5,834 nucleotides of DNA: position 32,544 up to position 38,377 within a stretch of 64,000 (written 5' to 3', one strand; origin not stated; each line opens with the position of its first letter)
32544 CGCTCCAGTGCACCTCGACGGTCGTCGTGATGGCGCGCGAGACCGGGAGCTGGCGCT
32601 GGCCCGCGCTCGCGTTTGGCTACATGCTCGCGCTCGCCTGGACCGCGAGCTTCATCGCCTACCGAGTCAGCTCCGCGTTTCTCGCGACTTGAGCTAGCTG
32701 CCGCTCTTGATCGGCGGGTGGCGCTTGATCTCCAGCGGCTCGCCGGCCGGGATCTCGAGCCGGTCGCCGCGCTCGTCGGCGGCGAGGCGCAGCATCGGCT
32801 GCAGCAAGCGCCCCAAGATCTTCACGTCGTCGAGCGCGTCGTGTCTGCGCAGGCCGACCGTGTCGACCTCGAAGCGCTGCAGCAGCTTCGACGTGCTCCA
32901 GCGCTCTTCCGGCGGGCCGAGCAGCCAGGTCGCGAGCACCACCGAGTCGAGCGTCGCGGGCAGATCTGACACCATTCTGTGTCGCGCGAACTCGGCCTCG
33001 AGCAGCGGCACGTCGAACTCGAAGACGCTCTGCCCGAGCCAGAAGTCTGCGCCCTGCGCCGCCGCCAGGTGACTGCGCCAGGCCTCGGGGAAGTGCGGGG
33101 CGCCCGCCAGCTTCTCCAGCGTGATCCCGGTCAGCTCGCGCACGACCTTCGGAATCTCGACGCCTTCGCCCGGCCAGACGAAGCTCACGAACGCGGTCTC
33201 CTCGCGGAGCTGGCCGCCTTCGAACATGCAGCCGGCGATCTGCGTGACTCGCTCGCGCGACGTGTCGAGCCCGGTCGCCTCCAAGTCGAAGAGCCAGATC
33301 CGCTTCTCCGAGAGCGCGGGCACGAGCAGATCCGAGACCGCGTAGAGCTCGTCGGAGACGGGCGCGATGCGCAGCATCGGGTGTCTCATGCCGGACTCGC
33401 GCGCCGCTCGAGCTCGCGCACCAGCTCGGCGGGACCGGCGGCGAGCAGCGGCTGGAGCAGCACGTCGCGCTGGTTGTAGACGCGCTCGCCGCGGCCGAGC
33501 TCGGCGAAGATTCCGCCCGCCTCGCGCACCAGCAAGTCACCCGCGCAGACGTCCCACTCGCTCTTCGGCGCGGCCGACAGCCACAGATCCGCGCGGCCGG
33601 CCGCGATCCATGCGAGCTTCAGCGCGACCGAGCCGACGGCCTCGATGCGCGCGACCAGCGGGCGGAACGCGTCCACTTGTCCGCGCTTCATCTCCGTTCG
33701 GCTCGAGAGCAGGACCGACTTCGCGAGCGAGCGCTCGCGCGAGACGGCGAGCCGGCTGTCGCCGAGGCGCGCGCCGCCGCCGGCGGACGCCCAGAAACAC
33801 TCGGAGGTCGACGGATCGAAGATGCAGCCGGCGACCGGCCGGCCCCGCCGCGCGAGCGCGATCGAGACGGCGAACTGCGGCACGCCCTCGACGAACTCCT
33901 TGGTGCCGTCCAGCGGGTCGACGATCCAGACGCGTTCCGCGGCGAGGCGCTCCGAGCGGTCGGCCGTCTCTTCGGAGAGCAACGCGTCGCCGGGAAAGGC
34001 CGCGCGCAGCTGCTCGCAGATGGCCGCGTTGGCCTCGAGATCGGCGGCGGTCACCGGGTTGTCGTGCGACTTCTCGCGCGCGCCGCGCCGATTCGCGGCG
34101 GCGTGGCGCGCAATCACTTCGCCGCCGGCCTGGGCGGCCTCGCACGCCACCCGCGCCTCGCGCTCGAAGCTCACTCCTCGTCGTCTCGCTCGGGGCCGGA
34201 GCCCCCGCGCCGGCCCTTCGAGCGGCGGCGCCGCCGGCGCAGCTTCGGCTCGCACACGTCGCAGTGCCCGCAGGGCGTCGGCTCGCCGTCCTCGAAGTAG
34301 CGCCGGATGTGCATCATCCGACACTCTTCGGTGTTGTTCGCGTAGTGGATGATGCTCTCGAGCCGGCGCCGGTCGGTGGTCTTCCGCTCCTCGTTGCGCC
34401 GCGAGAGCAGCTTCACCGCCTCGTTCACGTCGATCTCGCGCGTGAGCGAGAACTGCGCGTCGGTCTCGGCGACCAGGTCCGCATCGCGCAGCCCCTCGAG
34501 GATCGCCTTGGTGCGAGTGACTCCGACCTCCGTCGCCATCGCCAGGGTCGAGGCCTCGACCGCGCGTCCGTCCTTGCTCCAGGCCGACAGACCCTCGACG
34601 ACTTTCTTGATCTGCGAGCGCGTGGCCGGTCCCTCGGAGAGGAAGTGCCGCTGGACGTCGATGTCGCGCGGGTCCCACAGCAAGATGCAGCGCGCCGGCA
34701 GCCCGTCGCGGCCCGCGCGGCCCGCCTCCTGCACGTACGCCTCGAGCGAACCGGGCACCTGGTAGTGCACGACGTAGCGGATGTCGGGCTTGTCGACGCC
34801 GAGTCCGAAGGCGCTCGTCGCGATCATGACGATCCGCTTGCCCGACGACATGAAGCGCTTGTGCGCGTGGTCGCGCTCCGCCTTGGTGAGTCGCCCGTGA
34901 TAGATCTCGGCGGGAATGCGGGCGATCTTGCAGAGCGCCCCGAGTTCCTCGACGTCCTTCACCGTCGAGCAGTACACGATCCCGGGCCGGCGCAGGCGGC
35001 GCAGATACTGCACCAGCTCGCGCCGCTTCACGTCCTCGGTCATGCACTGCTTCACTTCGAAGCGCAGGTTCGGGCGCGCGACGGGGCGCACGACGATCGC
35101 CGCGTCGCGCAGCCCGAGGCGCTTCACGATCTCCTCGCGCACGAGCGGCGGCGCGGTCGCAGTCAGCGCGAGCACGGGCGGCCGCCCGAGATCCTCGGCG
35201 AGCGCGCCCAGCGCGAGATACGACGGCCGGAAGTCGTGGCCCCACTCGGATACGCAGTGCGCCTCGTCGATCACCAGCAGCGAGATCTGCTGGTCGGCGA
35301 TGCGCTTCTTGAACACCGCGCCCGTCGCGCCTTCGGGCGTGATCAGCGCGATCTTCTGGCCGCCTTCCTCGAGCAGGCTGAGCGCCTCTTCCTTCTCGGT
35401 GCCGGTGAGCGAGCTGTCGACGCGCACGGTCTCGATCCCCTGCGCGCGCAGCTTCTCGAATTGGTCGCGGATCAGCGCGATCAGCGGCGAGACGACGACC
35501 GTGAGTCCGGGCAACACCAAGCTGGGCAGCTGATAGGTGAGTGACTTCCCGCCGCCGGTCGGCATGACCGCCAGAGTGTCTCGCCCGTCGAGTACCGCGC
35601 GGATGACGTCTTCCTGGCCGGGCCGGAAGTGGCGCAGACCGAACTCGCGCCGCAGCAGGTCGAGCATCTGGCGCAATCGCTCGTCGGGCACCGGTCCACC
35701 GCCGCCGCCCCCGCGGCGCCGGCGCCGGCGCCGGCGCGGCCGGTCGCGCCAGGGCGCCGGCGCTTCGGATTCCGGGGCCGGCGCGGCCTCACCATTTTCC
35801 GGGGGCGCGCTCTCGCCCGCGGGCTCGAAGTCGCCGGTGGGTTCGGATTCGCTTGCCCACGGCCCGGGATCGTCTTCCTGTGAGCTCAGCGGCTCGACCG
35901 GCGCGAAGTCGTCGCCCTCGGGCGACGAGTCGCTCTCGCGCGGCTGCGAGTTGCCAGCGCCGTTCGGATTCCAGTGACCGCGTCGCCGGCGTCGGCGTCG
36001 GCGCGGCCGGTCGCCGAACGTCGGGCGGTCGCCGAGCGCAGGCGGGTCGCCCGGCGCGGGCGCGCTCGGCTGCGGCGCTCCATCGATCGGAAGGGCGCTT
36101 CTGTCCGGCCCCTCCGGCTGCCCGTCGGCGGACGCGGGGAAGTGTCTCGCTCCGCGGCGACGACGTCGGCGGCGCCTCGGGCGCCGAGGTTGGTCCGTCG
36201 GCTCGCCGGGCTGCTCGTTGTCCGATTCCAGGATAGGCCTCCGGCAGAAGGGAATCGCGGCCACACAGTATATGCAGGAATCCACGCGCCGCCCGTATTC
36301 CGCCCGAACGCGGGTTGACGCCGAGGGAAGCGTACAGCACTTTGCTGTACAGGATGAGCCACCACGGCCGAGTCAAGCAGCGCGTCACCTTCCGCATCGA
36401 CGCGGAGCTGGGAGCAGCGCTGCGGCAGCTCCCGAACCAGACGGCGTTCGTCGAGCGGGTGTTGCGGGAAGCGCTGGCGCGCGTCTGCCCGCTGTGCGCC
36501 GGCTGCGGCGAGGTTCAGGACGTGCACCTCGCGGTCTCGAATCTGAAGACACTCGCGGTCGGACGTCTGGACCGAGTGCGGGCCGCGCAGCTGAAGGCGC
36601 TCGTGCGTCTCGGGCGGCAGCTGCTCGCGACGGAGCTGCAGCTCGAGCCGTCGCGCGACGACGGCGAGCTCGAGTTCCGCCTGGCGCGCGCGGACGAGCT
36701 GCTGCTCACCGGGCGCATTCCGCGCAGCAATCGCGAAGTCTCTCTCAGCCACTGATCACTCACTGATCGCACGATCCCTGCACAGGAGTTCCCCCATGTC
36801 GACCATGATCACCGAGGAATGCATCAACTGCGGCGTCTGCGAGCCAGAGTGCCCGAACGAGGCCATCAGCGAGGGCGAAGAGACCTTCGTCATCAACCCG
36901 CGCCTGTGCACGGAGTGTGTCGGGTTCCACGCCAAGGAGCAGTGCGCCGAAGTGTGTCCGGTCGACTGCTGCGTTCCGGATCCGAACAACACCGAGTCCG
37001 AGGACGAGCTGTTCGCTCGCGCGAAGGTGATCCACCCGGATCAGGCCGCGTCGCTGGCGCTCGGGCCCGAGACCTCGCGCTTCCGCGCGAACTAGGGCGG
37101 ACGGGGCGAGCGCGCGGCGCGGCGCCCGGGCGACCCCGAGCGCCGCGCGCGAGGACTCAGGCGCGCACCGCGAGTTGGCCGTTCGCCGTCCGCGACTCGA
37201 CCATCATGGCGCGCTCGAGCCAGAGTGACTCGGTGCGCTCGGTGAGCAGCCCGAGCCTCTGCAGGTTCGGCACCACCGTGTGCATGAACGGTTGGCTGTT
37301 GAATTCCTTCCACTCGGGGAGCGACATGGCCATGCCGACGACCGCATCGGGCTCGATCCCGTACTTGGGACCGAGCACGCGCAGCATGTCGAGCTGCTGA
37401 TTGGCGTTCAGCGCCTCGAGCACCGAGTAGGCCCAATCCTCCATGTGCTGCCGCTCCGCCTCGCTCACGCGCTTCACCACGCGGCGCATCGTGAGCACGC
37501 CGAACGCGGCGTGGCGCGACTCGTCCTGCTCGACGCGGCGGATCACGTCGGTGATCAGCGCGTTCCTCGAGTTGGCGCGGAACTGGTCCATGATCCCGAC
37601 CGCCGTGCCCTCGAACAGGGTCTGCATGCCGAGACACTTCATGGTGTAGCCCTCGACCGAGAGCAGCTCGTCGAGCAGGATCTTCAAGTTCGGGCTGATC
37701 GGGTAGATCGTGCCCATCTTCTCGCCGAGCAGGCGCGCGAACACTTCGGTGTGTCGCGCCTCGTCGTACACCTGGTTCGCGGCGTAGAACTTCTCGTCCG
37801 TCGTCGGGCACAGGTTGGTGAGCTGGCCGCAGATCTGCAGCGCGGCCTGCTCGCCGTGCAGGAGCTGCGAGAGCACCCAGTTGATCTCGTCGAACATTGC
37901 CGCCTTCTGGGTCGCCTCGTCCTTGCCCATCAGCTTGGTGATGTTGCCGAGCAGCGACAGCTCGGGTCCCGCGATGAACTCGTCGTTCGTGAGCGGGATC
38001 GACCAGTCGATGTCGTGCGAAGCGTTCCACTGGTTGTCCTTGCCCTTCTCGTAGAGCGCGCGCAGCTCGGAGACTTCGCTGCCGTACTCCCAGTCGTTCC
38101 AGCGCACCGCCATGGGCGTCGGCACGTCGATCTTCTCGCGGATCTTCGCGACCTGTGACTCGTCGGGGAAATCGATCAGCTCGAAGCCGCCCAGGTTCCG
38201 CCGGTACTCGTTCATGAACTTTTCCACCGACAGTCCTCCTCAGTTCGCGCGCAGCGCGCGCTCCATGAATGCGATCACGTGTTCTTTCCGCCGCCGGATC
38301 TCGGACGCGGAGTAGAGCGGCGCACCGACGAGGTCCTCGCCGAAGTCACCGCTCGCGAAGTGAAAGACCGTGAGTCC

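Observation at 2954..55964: Iterated 9-bp palindrome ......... (often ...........) embedded in genes in all three reading frames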

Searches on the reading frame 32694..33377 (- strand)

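Call 25: search_protein_families(library=pfam, proteins=[window:32694-33377:-])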
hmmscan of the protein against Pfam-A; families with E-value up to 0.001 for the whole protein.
window:32694-33377:- (227 aa): 1 family
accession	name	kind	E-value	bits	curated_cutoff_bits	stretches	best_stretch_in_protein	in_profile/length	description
PF00929.31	RNase_T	-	6.8e-18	66.2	24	1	30-190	3-162/164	Exonuclease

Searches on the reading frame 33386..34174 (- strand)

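Call 25: search_protein_families(library=pfam, proteins=[window:33386-34174:-])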
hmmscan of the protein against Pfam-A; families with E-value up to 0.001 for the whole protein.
window:33386-34174:- (262 aa): 1 family
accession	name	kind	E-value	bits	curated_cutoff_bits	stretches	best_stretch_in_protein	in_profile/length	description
PF00459.30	Inositol_P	-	2e-61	208.3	27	1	7-250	6-264/271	Inositol monophosphatase family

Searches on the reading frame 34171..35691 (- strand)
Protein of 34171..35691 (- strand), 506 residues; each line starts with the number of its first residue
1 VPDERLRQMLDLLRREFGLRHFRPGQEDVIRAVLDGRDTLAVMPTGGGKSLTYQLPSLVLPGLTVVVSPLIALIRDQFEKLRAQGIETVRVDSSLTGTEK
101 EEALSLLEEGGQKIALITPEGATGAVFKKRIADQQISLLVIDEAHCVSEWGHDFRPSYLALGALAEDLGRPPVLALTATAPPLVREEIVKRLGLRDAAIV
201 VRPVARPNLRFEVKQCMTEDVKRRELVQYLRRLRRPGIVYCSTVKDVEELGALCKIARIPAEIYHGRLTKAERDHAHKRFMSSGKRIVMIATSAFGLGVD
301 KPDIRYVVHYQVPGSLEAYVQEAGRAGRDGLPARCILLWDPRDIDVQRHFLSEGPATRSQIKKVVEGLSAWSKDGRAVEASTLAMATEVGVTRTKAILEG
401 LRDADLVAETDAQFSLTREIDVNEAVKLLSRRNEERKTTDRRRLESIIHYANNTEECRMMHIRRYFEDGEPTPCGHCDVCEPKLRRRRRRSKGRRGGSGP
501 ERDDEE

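Call 25: search_protein_families(library=pfam, proteins=[window:34171-35691:-])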
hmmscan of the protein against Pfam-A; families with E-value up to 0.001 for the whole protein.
window:34171-35691:- (506 aa): 5 families
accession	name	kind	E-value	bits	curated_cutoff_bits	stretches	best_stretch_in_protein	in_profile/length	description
PF00270.35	DEAD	-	5.8e-27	94.9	26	1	23-181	1-161/167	DEAD/DEAH box helicase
PF00271.37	Helicase_C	-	4.1e-24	85.4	23.5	1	224-330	4-110/110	Helicase conserved C-terminal domain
PF16124.10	RecQ_Zn_bind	-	9.6e-13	49.1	25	1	421-481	3-66/66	RecQ zinc-binding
PF04851.21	ResIII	-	7.3e-08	32.9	22.5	1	22-179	4-161/164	Type III restriction enzyme, res subunit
PF22590.2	Cas3-like_C_2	-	0.00043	21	27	0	237-329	5-104/106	CRISPR-associated nuclease/helicase Cas3, C-terminal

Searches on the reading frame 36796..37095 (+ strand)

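Call 25: search_protein_families(library=pfam, proteins=[window:36796-37095:+])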
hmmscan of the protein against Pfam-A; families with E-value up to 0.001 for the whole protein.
window:36796-37095:+ (99 aa): 6 families
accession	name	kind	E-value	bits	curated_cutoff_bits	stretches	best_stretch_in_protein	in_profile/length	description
PF00037.32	Fer4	-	2.9e-07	30.5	21.1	1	5-25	4-24/24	4Fe-4S binding domain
PF12838.12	Fer4_7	-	1.8e-06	28.7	27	1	9-58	2-52/52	4Fe-4S dicluster domain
PF13187.11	Fer4_9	-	5.9e-05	23.5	27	1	8-57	1-50/52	4Fe-4S dicluster domain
PF13237.11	Fer4_10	-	0.00019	21.8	25.5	1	6-55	6-53/53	4Fe-4S dicluster domain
PF14697.11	Fer4_21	-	0.00046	20.7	35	1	6-58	5-56/59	4Fe-4S dicluster domain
PF12837.12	Fer4_6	-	0.0008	19.7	25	0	9-24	9-24/24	4Fe-4S binding domain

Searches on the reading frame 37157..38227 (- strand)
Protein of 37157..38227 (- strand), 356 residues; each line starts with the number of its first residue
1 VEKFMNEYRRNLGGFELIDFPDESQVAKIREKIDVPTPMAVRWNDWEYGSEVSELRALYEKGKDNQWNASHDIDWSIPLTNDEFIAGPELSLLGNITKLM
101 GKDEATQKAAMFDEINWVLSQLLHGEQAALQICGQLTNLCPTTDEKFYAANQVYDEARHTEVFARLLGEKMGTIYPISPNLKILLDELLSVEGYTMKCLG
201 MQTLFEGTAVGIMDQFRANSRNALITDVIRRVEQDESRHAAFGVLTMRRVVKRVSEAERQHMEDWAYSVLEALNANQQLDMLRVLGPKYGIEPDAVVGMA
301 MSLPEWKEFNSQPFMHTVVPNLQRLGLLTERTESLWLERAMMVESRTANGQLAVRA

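Call 25: search_protein_families(library=pfam, proteins=[window:37157-38227:-])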
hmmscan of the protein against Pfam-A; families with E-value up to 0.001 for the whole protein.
window:37157-38227:- (356 aa): 2 families
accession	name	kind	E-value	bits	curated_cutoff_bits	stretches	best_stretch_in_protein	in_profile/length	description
PF11583.14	AurF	-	1.2e-11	44.7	29.6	1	55-276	8-236/282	P-aminobenzoate N-oxygenase AurF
PF00268.27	Ribonuc_red_sm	-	8.2e-05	22.5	33.6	0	225-274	181-230/281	Ribonucleotide reductase, small chain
